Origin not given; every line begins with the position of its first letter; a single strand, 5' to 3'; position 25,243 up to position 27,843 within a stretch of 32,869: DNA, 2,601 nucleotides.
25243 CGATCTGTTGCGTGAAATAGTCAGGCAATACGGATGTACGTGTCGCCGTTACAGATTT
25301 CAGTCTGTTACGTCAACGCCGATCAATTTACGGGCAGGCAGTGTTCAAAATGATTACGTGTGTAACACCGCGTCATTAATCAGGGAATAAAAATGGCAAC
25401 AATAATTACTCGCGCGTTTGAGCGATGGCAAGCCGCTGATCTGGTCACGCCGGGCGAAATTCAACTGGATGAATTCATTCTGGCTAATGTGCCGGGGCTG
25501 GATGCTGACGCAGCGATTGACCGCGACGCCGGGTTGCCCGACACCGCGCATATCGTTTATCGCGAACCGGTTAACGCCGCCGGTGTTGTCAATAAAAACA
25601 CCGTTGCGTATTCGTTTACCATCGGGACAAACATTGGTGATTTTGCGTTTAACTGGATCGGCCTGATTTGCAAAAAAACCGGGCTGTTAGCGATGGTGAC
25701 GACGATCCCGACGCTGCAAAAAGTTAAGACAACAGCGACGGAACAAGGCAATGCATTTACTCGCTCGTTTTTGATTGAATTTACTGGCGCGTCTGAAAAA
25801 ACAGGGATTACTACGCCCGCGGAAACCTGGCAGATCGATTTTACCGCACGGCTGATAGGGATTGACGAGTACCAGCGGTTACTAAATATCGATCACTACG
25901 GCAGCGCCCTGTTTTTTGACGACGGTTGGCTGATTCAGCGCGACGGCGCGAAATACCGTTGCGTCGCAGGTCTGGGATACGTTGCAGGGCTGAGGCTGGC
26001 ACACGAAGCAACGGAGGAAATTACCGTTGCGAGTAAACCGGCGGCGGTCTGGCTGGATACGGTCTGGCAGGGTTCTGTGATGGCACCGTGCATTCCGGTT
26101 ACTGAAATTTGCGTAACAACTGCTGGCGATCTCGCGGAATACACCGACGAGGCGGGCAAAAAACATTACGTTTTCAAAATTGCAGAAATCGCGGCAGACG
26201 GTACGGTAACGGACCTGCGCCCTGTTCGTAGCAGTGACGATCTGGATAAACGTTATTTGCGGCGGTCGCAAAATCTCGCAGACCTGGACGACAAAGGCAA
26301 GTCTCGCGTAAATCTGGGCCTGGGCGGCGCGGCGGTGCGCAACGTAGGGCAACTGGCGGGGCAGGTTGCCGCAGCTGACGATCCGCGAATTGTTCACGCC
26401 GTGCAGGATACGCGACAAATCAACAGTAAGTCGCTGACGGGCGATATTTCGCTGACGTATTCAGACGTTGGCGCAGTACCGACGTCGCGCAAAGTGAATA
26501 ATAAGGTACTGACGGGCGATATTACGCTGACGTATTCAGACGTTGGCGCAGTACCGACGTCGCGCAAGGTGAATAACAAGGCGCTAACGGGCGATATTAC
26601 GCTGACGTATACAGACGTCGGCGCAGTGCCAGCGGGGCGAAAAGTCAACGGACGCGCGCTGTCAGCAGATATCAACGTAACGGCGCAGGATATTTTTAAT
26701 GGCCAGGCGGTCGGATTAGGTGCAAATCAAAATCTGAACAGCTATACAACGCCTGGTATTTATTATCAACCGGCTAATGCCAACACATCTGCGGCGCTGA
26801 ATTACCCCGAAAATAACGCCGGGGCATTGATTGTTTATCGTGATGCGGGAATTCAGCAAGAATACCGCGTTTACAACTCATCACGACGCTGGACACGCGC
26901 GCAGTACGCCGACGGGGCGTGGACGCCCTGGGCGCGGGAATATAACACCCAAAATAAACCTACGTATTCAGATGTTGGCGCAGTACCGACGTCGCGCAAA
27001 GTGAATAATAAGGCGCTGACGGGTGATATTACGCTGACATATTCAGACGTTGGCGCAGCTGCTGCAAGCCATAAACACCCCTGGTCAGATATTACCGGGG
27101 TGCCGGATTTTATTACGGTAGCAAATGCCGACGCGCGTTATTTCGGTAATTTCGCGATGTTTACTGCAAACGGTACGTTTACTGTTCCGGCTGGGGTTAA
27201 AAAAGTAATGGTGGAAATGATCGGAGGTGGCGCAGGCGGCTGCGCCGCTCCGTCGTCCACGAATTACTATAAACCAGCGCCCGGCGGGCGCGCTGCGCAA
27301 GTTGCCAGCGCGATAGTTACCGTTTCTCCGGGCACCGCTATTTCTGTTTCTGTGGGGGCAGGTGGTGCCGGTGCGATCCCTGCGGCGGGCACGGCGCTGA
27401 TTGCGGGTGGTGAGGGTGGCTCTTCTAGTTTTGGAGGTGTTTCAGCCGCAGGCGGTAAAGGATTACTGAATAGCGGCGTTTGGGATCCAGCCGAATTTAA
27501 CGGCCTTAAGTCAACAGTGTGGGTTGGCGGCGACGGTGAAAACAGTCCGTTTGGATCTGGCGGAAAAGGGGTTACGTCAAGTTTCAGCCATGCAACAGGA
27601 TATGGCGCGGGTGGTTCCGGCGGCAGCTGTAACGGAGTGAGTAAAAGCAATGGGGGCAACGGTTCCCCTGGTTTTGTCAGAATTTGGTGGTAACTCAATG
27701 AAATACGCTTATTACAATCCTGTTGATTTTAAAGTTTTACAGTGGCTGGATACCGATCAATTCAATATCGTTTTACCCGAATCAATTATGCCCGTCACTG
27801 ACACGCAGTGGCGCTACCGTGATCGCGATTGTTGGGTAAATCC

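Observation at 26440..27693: Tail fibre with 78-nt tandem coding repeats and a glycine-rich C-terminal domain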

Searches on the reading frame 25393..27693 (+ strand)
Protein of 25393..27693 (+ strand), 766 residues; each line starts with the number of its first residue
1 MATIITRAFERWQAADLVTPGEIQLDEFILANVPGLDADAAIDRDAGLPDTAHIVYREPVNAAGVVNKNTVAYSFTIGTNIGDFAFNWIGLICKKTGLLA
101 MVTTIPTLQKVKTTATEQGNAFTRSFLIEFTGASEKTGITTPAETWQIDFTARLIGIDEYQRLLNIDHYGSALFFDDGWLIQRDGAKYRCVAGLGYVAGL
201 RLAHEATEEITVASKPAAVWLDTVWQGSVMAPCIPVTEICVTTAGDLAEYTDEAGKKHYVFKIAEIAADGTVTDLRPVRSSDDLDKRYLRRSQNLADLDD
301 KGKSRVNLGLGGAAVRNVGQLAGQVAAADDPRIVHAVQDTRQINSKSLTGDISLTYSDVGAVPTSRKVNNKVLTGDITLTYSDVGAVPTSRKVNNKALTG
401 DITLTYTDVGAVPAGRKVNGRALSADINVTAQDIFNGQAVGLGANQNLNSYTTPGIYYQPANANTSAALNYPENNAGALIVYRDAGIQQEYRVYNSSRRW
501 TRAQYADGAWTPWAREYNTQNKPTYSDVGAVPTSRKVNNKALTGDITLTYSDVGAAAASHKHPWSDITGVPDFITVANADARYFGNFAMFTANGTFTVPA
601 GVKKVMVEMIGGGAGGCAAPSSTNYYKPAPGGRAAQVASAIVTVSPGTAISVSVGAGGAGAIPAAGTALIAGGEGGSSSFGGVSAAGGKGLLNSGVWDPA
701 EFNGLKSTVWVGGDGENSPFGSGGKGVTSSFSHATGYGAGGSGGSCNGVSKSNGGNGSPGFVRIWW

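Call 4: search_protein_families(library=pfam, proteins=[window:25393-27693:+], max_evalue=0.01)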
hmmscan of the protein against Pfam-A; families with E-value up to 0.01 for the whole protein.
window:25393-27693:+ (766 aa): 2 families
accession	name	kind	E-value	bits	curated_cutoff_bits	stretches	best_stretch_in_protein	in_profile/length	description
PF12571.13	Phage_tail_fib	-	4.9e-27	95.2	23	1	2-157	6-149/150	Phage tail-collar fibre protein, N-terminal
PF21722.4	Gly_rich_2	-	1.8e-11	44.9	24.3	1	592-693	2-98/226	Glycine-rich domain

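Call 5: search_protein_families(library=phrogs, proteins=[window:25393-27693:+], max_evalue=0.001)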
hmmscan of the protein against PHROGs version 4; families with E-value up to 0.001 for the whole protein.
window:25393-27693:+ (766 aa): 32 families (the best 25 are shown)
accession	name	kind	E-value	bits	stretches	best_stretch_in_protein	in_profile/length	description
phrog_8239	-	tail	2.1e-152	510.3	2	2-398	3-359/642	tail fiber protein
phrog_13388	-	tail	1e-99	336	1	1-276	2-277/775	tail collar fiber protein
phrog_7489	-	tail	2.2e-73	249.2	1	1-493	1-401/775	tail fiber protein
phrog_24573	-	unknown function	7.8e-58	197.2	1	1-339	1-339/780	-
phrog_6043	-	unknown function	1.6e-55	189.7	1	1-279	1-276/814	-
phrog_4398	-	tail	1.3e-41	143.7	1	3-277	4-273/613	tail fiber protein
phrog_13714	-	tail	1e-37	130.9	1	1-158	1-157/631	tail fiber protein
phrog_381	-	tail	2.6e-35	123.7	1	2-569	6-390/566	tail fiber protein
phrog_17472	-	tail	4.9e-31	108.7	3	412-581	150-297/872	tail protein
phrog_23008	-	tail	1.2e-24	87.7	3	523-592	670-738/812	tail fiber protein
phrog_17219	-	unknown function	7.3e-21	75.9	1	411-533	25-158/184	-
phrog_863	-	tail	8.3e-20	72.3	1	586-766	399-603/690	tail fiber assembly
phrog_35830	-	tail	5.4e-18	65.9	1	426-530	204-315/629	long tail fiber protein distal subunit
phrog_21552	-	unknown function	7.1e-15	56.2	0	530-594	42-105/391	-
phrog_6202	-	tail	9.8e-14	52.4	1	324-764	261-634/636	tail fiber protein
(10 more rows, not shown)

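Call 16: search_solved_structures(query=window:25393-27693:+, max_evalue=1, show_alignments=3)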
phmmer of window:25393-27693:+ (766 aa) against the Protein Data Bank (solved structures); distinct sequences matched with E-value up to 1: 4.
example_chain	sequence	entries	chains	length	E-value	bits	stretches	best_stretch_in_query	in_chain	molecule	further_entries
9zd7_AE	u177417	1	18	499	1.2e-05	26.8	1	284-316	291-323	short tail fiber gp92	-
6cl5_A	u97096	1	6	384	0.00017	23.1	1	442-521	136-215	Tail fiber protein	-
6ct8_A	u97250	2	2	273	0.0016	19.8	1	442-518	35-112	R2-type pyocin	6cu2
4zj0_A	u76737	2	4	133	0.56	11.4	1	122-177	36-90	Retinol-binding protein 2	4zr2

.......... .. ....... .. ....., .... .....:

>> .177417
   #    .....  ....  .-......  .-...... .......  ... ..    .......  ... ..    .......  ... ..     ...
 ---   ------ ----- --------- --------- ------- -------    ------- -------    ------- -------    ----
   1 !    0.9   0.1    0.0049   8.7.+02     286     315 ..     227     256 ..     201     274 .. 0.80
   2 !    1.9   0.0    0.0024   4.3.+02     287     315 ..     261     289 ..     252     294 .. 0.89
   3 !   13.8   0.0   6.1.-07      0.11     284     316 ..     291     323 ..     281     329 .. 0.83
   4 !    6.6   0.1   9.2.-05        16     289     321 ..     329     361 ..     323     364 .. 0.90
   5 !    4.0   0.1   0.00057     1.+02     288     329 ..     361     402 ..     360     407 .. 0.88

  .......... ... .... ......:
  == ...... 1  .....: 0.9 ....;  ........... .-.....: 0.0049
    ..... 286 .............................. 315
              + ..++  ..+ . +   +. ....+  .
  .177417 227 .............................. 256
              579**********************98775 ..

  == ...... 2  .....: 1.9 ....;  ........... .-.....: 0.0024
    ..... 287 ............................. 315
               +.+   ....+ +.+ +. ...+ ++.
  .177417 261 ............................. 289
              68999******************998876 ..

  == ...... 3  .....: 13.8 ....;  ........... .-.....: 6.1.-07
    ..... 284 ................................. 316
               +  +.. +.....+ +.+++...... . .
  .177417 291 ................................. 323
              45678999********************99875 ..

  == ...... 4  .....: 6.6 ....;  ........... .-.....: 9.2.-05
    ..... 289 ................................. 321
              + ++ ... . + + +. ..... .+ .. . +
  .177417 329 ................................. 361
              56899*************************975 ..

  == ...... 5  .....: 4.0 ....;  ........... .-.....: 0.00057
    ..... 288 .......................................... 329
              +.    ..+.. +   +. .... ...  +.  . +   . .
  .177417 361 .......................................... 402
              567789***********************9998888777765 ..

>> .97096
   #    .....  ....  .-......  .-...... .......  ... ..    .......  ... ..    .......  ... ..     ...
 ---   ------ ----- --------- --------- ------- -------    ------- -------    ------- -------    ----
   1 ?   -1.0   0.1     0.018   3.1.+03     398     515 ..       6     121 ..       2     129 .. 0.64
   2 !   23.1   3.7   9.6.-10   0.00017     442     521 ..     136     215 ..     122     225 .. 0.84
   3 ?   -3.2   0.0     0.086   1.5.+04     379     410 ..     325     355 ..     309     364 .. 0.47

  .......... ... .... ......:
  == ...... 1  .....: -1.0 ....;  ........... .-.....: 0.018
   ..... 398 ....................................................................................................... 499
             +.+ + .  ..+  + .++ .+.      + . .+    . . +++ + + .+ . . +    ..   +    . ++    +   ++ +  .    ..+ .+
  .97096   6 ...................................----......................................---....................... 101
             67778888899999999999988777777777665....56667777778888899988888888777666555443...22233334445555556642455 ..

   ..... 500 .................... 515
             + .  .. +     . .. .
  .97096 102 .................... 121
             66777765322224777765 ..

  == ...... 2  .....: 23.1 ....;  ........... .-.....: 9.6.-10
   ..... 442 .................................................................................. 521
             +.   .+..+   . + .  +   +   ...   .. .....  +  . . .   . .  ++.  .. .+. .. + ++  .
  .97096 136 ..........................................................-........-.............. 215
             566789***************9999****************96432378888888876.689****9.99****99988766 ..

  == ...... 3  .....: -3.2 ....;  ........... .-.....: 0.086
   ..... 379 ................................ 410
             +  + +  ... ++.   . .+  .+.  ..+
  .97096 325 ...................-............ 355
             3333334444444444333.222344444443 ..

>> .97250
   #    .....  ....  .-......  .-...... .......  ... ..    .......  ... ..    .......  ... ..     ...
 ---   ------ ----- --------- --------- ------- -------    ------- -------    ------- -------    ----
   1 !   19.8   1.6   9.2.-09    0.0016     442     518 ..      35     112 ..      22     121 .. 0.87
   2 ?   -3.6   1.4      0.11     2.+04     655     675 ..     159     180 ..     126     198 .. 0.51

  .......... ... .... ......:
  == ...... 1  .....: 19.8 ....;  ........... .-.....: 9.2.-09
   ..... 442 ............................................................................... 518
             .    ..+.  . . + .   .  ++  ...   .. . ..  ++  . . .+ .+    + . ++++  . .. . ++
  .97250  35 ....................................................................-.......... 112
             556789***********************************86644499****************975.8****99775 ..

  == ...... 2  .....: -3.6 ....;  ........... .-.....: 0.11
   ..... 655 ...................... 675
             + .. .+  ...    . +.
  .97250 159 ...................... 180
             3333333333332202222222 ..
